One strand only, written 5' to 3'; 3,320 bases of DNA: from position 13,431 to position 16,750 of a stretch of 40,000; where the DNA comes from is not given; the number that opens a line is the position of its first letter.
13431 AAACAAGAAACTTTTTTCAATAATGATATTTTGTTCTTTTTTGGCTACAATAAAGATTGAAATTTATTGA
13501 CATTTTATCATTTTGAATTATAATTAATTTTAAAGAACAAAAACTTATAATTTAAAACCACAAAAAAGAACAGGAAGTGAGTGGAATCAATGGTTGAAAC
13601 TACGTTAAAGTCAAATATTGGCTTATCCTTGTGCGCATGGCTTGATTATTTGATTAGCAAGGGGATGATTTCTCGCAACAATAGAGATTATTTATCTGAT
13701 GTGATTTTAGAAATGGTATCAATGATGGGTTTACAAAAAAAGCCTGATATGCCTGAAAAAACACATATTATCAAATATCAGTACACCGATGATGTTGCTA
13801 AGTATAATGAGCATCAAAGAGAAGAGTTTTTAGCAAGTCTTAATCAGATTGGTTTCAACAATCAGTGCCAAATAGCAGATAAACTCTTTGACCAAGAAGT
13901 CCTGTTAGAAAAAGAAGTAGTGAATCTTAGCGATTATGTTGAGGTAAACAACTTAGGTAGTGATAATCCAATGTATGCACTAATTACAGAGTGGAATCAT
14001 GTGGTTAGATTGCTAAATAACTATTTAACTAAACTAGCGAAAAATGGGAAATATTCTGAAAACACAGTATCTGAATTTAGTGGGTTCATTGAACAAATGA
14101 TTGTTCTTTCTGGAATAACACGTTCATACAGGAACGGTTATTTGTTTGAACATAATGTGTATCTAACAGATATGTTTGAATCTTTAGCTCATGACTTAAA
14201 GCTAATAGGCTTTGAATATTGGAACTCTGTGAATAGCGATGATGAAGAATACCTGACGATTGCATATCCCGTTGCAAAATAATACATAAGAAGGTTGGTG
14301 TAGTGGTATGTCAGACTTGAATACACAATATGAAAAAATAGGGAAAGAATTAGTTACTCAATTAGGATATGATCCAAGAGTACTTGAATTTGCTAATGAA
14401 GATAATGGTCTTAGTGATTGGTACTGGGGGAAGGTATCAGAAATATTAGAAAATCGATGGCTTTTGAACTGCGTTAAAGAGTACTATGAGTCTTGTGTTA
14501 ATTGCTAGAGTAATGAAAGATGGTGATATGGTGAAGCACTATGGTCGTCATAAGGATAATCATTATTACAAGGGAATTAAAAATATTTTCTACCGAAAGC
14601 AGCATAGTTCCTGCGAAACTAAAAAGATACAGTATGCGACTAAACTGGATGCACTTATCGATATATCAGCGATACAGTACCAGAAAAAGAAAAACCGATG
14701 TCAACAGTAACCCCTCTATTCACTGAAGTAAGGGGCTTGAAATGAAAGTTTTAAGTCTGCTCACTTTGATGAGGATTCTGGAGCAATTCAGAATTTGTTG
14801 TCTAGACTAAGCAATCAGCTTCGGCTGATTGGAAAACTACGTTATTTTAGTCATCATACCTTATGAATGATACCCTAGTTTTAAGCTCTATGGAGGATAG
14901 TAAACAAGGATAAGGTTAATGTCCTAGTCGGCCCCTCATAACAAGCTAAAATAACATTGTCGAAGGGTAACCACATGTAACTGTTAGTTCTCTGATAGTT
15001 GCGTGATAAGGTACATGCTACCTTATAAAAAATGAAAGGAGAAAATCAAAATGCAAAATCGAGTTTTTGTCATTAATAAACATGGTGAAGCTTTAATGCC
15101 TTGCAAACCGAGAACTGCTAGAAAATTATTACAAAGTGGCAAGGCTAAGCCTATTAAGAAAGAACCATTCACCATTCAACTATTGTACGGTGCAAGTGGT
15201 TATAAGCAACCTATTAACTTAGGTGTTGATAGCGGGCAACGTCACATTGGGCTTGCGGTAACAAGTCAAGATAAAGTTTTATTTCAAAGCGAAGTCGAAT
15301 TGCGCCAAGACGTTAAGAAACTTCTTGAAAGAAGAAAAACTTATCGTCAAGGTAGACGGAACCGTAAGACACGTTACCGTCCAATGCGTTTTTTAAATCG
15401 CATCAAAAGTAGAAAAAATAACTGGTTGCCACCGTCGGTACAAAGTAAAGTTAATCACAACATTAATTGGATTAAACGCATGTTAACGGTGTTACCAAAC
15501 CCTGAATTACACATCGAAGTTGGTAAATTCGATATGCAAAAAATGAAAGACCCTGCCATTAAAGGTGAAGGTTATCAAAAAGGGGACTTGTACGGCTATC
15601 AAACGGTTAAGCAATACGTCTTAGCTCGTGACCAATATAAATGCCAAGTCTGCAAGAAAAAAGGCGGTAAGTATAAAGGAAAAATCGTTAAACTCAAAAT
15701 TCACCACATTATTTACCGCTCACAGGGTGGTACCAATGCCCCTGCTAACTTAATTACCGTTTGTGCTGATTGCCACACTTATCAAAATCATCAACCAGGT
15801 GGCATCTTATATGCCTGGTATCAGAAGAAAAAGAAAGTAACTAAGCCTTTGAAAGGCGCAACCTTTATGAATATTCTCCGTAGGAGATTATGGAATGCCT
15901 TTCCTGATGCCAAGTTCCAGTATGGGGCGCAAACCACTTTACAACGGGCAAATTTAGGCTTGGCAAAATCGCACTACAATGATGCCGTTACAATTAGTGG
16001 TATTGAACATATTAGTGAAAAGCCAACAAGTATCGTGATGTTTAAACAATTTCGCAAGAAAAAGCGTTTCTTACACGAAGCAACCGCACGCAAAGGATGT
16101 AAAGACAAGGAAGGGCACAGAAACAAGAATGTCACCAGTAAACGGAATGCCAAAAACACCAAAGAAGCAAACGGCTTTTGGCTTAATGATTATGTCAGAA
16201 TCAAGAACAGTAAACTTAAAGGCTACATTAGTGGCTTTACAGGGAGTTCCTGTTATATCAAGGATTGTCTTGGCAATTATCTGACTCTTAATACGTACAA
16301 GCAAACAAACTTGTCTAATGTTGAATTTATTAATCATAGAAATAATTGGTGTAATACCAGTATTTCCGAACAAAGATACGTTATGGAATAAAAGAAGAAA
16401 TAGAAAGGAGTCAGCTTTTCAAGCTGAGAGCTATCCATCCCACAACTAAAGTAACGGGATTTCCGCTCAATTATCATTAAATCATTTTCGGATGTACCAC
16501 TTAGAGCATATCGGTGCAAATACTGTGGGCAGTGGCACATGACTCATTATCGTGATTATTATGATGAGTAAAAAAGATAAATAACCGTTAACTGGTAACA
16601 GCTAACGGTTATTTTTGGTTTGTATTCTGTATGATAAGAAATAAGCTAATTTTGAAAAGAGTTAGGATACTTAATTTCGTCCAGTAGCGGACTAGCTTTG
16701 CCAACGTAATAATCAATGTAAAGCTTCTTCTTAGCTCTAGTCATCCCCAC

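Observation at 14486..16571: Intact IscB-omegaRNA (OMEGA) element inserted into a small zinc-ribbon-like gene, 1.3 kb from the CRISPR array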

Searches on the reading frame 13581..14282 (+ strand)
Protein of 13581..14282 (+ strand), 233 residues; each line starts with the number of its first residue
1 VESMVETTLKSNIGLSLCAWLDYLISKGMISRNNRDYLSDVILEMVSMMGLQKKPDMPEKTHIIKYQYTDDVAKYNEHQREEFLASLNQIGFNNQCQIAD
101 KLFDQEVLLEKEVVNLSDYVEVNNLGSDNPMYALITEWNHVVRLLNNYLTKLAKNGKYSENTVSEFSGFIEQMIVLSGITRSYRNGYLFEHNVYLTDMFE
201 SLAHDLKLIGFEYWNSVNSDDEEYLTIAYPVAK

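Call 4: search_protein_families(library=pfam, proteins=[window:13581-14282:+], max_evalue=0.01)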
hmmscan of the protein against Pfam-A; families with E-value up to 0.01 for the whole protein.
window:13581-14282:+ (233 aa): 0 families

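Call 28: find_encoding_contigs(protein=window:13590-14282:+, flank=4000, max_places=8)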
Protein window:13590-14282:+ (230 aa): 4 contigs read that carry it; 1 place shown.
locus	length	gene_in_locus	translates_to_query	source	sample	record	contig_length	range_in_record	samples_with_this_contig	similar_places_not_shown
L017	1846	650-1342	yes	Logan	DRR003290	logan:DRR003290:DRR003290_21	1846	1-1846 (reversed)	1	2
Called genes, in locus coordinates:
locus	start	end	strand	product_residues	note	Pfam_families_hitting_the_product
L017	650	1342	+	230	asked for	-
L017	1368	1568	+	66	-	-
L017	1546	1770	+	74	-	-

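Call 45: search_protein_families(library=padloc, proteins=[window:13581-14282:+], max_evalue=0.001)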
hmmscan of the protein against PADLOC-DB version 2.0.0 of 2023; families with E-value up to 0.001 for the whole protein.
window:13581-14282:+ (233 aa): 0 families

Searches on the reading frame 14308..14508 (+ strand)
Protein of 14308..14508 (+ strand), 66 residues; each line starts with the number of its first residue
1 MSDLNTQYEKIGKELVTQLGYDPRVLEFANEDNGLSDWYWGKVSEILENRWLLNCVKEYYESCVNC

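Call 4: search_protein_families(library=pfam, proteins=[window:14308-14508:+], max_evalue=0.01)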
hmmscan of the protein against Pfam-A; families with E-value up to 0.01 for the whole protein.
window:14308-14508:+ (66 aa): 0 families

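Call 29: find_encoding_contigs(protein=window:14308-14508:+, flank=4000, max_places=8)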
Protein window:14308-14508:+ (66 aa): 4 contigs read that carry it; 1 place shown.
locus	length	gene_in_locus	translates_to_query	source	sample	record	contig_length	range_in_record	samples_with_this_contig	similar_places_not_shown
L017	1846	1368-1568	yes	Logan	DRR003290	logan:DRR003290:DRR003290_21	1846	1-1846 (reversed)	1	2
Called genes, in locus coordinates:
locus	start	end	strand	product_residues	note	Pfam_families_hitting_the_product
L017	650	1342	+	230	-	-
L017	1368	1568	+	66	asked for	-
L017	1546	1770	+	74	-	-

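Call 45: search_protein_families(library=padloc, proteins=[window:14308-14508:+], max_evalue=0.001)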
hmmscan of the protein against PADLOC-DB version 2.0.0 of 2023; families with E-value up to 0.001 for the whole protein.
window:14308-14508:+ (66 aa): 0 families

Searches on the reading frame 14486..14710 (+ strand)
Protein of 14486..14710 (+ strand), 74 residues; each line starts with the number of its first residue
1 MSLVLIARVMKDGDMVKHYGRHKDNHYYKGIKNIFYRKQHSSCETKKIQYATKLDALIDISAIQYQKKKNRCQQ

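Call 4: search_protein_families(library=pfam, proteins=[window:14486-14710:+], max_evalue=0.01)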
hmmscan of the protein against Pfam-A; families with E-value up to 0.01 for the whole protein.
window:14486-14710:+ (74 aa): 0 families

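Call 45: search_protein_families(library=padloc, proteins=[window:14486-14710:+], max_evalue=0.001)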
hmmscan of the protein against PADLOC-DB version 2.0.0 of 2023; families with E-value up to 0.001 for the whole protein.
window:14486-14710:+ (74 aa): 0 families

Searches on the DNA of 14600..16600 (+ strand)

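Call 39: search_rna_families(sources=[L008, L009, L018, L019, L020, L029, L003, L004, L007, L021, L023, L024, L030, L032, L038], threshold=gathering)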
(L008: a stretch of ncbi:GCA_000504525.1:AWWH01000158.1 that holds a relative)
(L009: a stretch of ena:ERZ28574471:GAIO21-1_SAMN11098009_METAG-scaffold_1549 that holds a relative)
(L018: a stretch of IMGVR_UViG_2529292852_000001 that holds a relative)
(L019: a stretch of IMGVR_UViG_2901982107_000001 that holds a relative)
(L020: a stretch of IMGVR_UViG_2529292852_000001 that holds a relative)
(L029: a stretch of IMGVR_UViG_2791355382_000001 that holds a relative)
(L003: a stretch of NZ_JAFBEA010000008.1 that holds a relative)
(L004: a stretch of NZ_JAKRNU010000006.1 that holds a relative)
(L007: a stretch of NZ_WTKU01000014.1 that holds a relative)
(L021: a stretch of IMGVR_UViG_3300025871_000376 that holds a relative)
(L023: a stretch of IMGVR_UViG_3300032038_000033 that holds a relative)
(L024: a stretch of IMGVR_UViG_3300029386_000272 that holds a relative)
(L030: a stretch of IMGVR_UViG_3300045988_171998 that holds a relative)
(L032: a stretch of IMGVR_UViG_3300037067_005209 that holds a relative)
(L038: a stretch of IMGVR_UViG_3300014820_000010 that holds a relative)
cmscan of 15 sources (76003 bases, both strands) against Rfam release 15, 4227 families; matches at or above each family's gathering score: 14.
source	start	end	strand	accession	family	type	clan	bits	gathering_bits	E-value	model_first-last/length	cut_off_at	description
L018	1213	1428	+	RF02033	HEARO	Gene;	-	126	83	1.3e-25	1-211/211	no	HNH endonuclease-associated RNA and ORF (HEARO) RNA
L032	1247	1474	+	RF02033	HEARO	Gene;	-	124.8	83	2.5e-25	1-211/211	no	HNH endonuclease-associated RNA and ORF (HEARO) RNA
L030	43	279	+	RF02033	HEARO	Gene;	-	122.4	83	9.8e-25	1-211/211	no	HNH endonuclease-associated RNA and ORF (HEARO) RNA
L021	1268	1474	+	RF02033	HEARO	Gene;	-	120.1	83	3.7e-24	1-211/211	no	HNH endonuclease-associated RNA and ORF (HEARO) RNA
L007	2723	2948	+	RF02033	HEARO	Gene;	-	119.2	83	6e-24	1-211/211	no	HNH endonuclease-associated RNA and ORF (HEARO) RNA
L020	1208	1426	+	RF02033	HEARO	Gene;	-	119.1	83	6.4e-24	1-211/211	no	HNH endonuclease-associated RNA and ORF (HEARO) RNA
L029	1210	1427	+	RF02033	HEARO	Gene;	-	118.3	83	9.9e-24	1-211/211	no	HNH endonuclease-associated RNA and ORF (HEARO) RNA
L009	2708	2927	+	RF02033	HEARO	Gene;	-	117.2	83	1.8e-23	1-211/211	no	HNH endonuclease-associated RNA and ORF (HEARO) RNA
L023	1214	1436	+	RF02033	HEARO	Gene;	-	114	83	1.1e-22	1-211/211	no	HNH endonuclease-associated RNA and ORF (HEARO) RNA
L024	1218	1447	+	RF02033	HEARO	Gene;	-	112.4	83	2.7e-22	1-211/211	no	HNH endonuclease-associated RNA and ORF (HEARO) RNA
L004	2736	2975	+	RF02033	HEARO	Gene;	-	107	83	5.3e-21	1-211/211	no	HNH endonuclease-associated RNA and ORF (HEARO) RNA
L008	2659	2924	+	RF02033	HEARO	Gene;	-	104.8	83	1.9e-20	1-211/211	no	HNH endonuclease-associated RNA and ORF (HEARO) RNA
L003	2709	2972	+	RF02033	HEARO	Gene;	-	87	83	3.9e-16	1-211/211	no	HNH endonuclease-associated RNA and ORF (HEARO) RNA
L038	1259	1479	+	RF02033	HEARO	Gene;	-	85.8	83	7.7e-16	1-211/211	no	HNH endonuclease-associated RNA and ORF (HEARO) RNA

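Call 48: search_dna_similar(query=L009:1-7302:+, collection=phages, mode=near, max_rows=15)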
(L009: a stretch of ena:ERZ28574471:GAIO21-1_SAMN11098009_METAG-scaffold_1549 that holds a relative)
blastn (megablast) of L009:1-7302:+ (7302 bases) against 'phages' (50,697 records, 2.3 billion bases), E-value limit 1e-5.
No match.

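Call 49: search_dna_similar(query=window:14600-16600:+, collection=phages, mode=distant, max_rows=20)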
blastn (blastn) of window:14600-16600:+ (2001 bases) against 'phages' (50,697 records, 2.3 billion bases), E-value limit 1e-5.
No match.

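Call 51: search_dna_similar(query=window:14600-16600:+, collection=plasmids, mode=distant, max_rows=15)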
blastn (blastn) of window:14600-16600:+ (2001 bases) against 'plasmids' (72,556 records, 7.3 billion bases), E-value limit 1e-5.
Records with a match: 15; places in all: 17; records where one place covers at least 80% of the query: 2.
Best place of each record, by identity: 80-90% 12; 60-80% 3.
By first word of the organism name: Ligilactobacillus 15.
By predicted mobility (MOB-suite, as given by PLSDB): non-mobilizable 8; mobilizable 7.
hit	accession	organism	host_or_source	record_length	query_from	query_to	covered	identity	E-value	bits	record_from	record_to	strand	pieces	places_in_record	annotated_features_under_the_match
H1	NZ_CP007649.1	Ligilactobacillus salivarius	swine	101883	196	1883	84%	71.2%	0e+0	819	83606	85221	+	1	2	iscB: RNA-guided endonuclease IscB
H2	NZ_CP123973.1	Ligilactobacillus salivarius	pure culture,pig intestine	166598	236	1885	82%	71.7%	0e+0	842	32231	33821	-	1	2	iscB: RNA-guided endonuclease IscB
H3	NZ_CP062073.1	Ligilactobacillus salivarius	swine,cell culture,feces,feces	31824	236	1640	70%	73.7%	0e+0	866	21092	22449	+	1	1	iscB: RNA-guided endonuclease IscB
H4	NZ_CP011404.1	Ligilactobacillus salivarius str. Ren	Homo sapiens,human feces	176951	1822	1883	3%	83.9%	6e-7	64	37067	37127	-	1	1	none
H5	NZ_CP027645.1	Ligilactobacillus salivarius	hen,single cell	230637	1831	1888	3%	86.2%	1e-8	70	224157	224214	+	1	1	none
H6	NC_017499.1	Ligilactobacillus salivarius CECT 5713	-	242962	1831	1883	3%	84.9%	7e-6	61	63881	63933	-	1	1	none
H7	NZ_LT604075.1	Ligilactobacillus salivarius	-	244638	1831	1883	3%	84.9%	7e-6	61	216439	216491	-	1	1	none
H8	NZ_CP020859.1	Ligilactobacillus salivarius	piglet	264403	1831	1883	3%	84.9%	7e-6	61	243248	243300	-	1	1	none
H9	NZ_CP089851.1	Ligilactobacillus salivarius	Pig,faecal sample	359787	1831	1883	3%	84.9%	7e-6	61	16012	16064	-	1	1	none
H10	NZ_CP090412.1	Ligilactobacillus salivarius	Homo sapiens,culture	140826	1831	1883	3%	84.9%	7e-6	61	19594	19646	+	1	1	none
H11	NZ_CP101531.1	Ligilactobacillus salivarius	Xinyang black-feather laying hens,mixed ...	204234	1831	1883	3%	84.9%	7e-6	61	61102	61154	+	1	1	none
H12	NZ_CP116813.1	Ligilactobacillus salivarius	Sus scrofa domesticus,gut sample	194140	1831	1883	3%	84.9%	7e-6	61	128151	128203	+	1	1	none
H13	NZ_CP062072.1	Ligilactobacillus salivarius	swine,cell culture,feces,feces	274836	1831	1883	3%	84.9%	7e-6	61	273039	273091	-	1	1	none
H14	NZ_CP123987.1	Ligilactobacillus salivarius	Homo sapiens,cell culture,oral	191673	1831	1883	3%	84.9%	7e-6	61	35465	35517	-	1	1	none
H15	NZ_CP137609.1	Ligilactobacillus salivarius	cell culture,the intestine of a broiler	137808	1831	1883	3%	84.9%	7e-6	61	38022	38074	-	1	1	none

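Call 52: get_annotated_region(hit=H5, flank=2500)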
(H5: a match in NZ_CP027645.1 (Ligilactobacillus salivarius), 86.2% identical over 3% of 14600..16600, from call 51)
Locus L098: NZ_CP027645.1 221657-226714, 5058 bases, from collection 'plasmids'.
description: Ligilactobacillus salivarius strain IBB3154 plasmid pIBB3154_1, complete sequence
organism: Ligilactobacillus salivarius (NCBI taxid 1624)
taxonomy: Bacteria; Bacillota; Bacilli; Lactobacillales; Lactobacillaceae; Ligilactobacillus; Ligilactobacillus salivarius
host: -; source: hen,single cell; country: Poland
typing (MOB-suite, as given by PLSDB): mobilizable; replicon rep_cluster_1685; relaxase MOBP
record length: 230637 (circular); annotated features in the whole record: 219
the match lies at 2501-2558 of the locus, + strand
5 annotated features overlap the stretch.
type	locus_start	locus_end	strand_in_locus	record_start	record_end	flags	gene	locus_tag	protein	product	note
CDS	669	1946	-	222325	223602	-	-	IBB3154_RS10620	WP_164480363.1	RNA-guided endonuclease TnpB family protein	-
CDS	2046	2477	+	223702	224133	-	tnpA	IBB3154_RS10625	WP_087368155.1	IS200/IS605 family transposase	-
CDS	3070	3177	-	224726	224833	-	-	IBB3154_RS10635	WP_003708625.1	putative metal homeostasis protein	-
CDS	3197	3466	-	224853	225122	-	rpsN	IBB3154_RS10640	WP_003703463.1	30S ribosomal protein S14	GO:0006412 - translation [Evidence IEA]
CDS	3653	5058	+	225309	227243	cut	-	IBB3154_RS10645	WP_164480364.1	TetM/TetW/TetO/TetS family tetracycline resistance ribosomal protection protein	-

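Call 53: get_annotated_region(hit=H1, flank=2500)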
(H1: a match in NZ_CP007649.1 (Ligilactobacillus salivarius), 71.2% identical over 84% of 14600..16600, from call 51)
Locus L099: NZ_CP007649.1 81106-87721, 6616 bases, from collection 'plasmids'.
description: Ligilactobacillus salivarius strain JCM1046 plasmid pLMP1046, complete sequence
organism: Ligilactobacillus salivarius (NCBI taxid 1624)
taxonomy: Bacteria; Bacillota; Bacilli; Lactobacillales; Lactobacillaceae; Ligilactobacillus; Ligilactobacillus salivarius
host: -; source: swine; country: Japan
typing (MOB-suite, as given by PLSDB): non-mobilizable
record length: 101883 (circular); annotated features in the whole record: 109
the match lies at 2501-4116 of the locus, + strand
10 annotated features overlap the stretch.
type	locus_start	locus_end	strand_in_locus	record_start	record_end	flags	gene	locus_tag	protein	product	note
CDS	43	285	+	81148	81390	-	-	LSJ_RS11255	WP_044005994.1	hypothetical protein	-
CDS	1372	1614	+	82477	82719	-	-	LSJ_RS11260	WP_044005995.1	hypothetical protein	-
CDS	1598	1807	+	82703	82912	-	-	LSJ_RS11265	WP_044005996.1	hypothetical protein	-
CDS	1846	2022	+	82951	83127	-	-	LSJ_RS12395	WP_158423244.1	hypothetical protein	-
CDS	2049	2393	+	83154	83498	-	-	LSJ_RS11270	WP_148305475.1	hypothetical protein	-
CDS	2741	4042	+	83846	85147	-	iscB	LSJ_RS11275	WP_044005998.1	RNA-guided endonuclease IscB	-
CDS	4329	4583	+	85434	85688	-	-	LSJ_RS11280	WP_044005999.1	hypothetical protein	-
CDS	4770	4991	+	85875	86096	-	-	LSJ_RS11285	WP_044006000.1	hypothetical protein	-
CDS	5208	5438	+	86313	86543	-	-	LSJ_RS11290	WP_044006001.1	hypothetical protein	-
CDS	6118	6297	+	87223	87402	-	-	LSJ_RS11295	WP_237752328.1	hypothetical protein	-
